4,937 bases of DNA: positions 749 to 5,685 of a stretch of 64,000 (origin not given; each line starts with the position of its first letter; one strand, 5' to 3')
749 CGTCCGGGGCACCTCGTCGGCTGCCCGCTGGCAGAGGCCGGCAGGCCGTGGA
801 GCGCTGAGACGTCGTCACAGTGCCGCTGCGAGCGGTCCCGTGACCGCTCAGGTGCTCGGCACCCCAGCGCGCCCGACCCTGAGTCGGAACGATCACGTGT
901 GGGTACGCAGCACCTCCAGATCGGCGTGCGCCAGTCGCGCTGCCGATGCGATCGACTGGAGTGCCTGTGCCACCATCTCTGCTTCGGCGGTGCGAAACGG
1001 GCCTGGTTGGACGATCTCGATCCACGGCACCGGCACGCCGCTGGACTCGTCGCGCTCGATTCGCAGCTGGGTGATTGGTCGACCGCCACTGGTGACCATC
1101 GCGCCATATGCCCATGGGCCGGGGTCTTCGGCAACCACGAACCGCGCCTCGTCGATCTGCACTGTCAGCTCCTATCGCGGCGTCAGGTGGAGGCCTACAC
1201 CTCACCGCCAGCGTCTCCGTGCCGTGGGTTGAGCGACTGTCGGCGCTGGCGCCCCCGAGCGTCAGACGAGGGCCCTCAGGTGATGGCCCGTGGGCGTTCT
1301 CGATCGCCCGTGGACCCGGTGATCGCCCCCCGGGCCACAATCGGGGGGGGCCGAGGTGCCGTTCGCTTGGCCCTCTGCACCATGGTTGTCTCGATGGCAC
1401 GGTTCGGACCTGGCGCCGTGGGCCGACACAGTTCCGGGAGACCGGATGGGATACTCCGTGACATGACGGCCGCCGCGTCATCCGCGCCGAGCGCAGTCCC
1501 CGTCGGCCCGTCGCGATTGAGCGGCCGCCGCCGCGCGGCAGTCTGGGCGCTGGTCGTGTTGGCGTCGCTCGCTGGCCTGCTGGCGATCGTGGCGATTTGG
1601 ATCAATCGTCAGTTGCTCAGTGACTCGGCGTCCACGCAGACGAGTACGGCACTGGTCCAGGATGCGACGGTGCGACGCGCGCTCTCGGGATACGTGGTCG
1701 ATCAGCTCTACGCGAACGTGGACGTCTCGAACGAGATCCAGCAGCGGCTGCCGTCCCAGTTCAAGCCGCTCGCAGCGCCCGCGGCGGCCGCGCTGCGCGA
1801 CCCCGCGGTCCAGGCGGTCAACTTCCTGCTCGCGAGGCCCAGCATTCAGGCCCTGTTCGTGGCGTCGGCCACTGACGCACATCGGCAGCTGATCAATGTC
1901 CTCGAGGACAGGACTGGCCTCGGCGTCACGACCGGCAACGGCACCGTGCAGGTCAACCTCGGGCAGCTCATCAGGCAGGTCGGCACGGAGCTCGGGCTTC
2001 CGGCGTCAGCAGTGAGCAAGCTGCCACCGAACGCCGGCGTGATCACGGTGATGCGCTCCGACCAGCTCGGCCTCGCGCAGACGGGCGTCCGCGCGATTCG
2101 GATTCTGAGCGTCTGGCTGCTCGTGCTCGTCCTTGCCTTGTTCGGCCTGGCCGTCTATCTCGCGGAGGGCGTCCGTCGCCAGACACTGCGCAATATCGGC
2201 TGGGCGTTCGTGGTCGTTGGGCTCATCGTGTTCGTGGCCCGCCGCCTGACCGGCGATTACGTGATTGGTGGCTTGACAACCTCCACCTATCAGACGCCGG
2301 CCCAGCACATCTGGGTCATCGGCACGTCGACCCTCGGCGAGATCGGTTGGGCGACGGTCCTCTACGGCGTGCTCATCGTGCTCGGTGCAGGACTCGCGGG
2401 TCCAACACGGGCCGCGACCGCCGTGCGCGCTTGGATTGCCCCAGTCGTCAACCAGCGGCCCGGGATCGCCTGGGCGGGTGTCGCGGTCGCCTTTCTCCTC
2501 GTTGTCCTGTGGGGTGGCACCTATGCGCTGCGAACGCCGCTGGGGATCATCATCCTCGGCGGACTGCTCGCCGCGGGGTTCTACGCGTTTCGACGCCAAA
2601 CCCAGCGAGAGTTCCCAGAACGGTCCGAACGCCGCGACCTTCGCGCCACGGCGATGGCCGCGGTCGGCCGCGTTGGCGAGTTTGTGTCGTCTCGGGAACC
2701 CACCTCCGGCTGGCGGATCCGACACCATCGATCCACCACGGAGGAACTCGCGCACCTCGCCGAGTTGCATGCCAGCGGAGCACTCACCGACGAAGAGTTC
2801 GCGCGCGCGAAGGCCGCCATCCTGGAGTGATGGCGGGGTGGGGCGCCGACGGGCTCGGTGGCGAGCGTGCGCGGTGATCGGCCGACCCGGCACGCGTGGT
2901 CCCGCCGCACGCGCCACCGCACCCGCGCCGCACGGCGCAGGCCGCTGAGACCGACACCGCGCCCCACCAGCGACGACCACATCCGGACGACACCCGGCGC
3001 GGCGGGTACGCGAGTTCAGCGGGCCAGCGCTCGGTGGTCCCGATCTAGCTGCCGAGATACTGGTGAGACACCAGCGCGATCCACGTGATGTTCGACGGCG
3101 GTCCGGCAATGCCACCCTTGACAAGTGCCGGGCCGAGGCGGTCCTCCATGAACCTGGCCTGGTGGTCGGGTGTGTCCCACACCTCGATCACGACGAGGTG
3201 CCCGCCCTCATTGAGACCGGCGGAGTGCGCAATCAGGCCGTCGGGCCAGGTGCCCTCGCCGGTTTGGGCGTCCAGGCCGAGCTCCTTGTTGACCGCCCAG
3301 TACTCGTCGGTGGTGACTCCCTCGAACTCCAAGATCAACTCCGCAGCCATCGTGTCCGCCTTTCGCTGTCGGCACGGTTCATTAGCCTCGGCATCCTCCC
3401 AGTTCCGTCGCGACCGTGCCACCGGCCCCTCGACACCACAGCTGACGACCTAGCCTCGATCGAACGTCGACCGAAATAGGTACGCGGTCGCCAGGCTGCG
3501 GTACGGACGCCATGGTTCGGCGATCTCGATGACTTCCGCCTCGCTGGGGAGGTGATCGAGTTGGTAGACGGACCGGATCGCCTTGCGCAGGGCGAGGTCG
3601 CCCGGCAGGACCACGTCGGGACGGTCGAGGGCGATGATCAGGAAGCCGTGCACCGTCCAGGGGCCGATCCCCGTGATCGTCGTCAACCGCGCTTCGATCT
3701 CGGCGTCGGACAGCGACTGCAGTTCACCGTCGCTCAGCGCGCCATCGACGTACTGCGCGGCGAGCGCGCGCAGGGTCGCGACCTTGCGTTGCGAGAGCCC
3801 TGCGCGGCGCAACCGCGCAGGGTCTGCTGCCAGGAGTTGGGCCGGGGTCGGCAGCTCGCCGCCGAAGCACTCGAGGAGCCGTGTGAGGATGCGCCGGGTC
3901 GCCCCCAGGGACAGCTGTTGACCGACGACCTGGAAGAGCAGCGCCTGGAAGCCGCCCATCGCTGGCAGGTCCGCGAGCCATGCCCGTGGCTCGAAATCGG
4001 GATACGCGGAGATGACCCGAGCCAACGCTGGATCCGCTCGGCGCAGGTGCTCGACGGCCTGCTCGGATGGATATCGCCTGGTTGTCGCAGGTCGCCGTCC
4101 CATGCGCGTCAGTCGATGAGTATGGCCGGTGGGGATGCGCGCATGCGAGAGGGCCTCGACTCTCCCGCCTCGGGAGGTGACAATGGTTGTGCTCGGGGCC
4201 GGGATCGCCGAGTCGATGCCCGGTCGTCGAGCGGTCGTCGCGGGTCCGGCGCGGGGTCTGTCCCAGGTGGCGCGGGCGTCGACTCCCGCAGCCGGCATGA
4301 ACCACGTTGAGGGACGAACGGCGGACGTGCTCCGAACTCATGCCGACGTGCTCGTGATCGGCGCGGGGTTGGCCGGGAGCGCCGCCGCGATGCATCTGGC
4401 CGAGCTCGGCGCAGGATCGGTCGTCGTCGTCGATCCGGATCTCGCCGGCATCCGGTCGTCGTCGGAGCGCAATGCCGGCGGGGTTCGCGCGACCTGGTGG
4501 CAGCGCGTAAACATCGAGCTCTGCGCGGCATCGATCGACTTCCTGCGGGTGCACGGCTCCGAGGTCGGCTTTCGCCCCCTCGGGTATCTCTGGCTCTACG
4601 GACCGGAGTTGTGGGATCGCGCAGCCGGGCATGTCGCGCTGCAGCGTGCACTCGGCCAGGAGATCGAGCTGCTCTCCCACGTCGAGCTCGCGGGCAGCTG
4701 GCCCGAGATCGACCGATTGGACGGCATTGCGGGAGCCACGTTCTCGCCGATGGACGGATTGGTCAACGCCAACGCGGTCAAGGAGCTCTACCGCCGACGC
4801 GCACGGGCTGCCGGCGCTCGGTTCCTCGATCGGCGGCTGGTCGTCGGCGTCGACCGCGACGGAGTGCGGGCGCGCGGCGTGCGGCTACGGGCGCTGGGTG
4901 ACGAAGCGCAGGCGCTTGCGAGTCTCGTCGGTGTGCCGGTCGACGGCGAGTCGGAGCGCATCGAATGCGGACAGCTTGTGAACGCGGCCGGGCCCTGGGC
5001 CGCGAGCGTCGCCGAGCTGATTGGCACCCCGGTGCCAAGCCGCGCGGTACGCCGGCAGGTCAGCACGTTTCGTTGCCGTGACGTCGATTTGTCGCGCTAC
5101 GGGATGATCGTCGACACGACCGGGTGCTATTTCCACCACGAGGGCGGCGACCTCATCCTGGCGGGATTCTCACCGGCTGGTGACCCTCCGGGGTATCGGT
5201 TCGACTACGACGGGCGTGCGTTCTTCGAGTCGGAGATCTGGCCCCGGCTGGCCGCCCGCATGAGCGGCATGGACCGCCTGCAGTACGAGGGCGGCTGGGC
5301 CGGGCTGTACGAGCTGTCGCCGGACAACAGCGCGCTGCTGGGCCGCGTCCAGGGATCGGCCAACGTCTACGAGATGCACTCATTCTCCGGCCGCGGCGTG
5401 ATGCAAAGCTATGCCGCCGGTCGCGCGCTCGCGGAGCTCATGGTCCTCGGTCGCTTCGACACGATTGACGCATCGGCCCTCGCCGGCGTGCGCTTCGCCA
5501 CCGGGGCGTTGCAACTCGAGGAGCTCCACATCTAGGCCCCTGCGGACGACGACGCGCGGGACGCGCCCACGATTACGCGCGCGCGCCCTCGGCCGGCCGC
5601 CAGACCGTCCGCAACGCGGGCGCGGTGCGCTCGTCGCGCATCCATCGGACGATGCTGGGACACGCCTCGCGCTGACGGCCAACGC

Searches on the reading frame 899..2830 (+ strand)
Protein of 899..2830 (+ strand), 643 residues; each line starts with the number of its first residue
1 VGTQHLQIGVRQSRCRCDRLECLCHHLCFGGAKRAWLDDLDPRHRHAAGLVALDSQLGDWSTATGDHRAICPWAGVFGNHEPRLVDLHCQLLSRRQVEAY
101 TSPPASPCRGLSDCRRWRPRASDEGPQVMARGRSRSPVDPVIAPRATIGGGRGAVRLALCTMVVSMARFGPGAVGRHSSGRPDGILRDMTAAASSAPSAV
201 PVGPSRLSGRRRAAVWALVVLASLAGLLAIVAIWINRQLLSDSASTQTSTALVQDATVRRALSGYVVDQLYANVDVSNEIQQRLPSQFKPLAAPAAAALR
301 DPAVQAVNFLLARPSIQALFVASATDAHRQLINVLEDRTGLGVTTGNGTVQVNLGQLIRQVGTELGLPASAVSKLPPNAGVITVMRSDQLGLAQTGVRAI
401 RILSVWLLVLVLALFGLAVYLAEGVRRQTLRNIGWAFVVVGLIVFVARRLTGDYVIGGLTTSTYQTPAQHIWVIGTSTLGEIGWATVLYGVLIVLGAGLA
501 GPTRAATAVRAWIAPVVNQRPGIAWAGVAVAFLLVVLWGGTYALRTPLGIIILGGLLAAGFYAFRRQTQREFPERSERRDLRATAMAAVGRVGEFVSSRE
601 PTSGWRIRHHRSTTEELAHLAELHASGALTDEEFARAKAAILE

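Call 45: search_protein_families(library=pfam, proteins=[window:899-2830:+], max_evalue=0.0001)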
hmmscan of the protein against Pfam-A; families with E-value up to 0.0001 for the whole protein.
window:899-2830:+ (643 aa): 1 family
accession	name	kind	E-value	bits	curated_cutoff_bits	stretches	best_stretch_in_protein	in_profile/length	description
PF09851.14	SHOCT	-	2.2e-08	34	27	1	615-642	1-28/28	Short C-terminal domain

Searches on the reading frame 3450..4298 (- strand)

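Call 45: search_protein_families(library=pfam, proteins=[window:3450-4298:-], max_evalue=0.0001)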
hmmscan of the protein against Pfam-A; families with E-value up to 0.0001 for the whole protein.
window:3450-4298:- (282 aa): 1 family
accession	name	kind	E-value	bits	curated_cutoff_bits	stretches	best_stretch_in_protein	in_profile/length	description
PF00730.31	HhH-GPD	-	4.1e-13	50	26.2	1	124-265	4-108/108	HhH-GPD superfamily base excision DNA repair protein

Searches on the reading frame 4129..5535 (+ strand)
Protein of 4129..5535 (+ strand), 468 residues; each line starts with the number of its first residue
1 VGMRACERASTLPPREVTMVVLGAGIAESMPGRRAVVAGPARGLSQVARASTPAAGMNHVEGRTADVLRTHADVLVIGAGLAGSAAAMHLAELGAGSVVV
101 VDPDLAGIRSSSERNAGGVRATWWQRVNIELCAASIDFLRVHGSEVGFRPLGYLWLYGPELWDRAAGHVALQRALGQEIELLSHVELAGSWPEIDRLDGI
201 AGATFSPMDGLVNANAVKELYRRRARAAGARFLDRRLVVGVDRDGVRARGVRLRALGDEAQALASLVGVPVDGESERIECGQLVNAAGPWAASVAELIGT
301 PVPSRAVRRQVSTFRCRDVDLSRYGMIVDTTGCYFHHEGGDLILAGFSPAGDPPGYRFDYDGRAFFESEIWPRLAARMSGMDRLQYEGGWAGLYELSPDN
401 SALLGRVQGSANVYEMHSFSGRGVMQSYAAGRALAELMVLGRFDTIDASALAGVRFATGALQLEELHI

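Call 45: search_protein_families(library=pfam, proteins=[window:4129-5535:+], max_evalue=0.0001)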
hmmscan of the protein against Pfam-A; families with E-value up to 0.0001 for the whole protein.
window:4129-5535:+ (468 aa): 4 families
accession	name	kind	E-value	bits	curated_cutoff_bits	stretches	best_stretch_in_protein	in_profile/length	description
PF01266.30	DAO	-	2.2e-47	162.7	27.9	1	73-437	1-353/353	FAD dependent oxidoreductase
PF00890.30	FAD_binding_2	-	1.4e-05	25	20.4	1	73-103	1-30/414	FAD binding domain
PF00899.27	ThiF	-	1.7e-05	24.5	28.1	1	71-104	20-53/238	ThiF family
PF13450.12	NAD_binding_8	-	2.4e-05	25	21.9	0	76-120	1-44/68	NAD(P)-binding Rossmann-like domain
